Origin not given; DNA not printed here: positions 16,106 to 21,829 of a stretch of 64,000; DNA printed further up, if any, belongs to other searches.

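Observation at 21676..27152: Surface-anchored LTD + 4x OB-fold protein next to nucleoside phosphorylase: candidate extracellular nucleic-acid capture/scavenging module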

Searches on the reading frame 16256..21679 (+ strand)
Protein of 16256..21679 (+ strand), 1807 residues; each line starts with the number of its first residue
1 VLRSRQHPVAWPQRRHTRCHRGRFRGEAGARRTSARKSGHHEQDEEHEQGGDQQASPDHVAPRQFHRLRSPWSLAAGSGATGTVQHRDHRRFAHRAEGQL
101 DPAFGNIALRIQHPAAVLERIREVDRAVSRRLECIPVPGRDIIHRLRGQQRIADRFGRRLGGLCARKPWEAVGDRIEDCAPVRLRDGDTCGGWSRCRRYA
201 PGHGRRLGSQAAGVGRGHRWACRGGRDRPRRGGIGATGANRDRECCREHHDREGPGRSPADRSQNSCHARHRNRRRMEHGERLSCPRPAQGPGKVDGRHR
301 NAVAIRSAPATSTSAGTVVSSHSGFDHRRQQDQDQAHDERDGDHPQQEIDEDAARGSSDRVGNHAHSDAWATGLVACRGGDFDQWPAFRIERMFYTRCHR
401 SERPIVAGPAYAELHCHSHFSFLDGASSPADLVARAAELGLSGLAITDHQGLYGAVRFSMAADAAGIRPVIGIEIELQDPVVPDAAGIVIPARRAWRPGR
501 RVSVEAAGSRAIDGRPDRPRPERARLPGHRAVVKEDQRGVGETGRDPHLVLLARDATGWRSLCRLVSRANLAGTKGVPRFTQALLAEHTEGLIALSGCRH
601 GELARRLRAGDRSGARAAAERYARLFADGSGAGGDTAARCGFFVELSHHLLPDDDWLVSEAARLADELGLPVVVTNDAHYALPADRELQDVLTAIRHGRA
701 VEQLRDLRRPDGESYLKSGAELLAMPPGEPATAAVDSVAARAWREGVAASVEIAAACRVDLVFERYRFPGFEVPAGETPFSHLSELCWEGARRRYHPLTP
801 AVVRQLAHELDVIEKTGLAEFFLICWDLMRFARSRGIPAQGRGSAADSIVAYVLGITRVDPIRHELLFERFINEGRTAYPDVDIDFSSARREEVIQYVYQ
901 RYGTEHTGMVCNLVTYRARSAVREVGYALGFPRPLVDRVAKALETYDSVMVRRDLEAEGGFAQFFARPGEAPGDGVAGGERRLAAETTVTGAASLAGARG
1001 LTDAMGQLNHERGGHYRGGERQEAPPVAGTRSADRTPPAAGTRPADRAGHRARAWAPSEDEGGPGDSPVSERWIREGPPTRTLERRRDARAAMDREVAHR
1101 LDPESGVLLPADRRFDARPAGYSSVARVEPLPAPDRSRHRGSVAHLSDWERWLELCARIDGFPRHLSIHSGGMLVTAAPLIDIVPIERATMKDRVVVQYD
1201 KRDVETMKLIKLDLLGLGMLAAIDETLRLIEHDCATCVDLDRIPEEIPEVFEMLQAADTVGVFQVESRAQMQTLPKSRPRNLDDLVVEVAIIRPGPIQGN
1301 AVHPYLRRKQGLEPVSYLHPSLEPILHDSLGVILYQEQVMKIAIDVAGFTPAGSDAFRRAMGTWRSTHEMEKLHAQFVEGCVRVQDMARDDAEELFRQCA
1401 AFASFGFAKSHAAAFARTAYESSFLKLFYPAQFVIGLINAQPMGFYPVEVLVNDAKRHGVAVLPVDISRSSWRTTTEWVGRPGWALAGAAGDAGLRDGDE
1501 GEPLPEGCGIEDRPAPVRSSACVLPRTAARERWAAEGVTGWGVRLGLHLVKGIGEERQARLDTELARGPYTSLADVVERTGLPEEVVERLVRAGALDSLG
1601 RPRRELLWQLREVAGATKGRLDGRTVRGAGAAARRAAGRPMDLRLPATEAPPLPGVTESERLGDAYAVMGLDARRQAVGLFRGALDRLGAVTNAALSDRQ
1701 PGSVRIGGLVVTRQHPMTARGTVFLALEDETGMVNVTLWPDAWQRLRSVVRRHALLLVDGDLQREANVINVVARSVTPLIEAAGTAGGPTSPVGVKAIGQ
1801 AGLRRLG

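Call 51: search_protein_families(library=pfam, proteins=[window:16256-21679:+], max_evalue=0.001)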
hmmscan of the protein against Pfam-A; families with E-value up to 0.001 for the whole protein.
window:16256-21679:+ (1807 aa): 5 families
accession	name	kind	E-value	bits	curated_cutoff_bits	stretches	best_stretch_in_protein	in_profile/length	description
PF07733.18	DNA_pol3_alpha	-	4.5e-77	259.6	23.9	2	782-961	2-183/260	Bacterial DNA polymerase III alpha NTPase domain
PF17657.6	DNA_pol3_finger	-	1.5e-53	181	22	1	1219-1383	1-164/166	Bacterial DNA polymerase III alpha subunit finger domain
PF02811.25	PHP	-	7.8e-40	137.3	26.4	1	413-628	1-154/164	PHP domain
PF14579.12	HHH_6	-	9.8e-16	58.2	25.6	1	1459-1606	1-90/90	Helix-hairpin-helix motif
PF01336.31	tRNA_anti-codon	-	2.8e-08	34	27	1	1704-1779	1-75/75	OB-fold nucleic acid binding domain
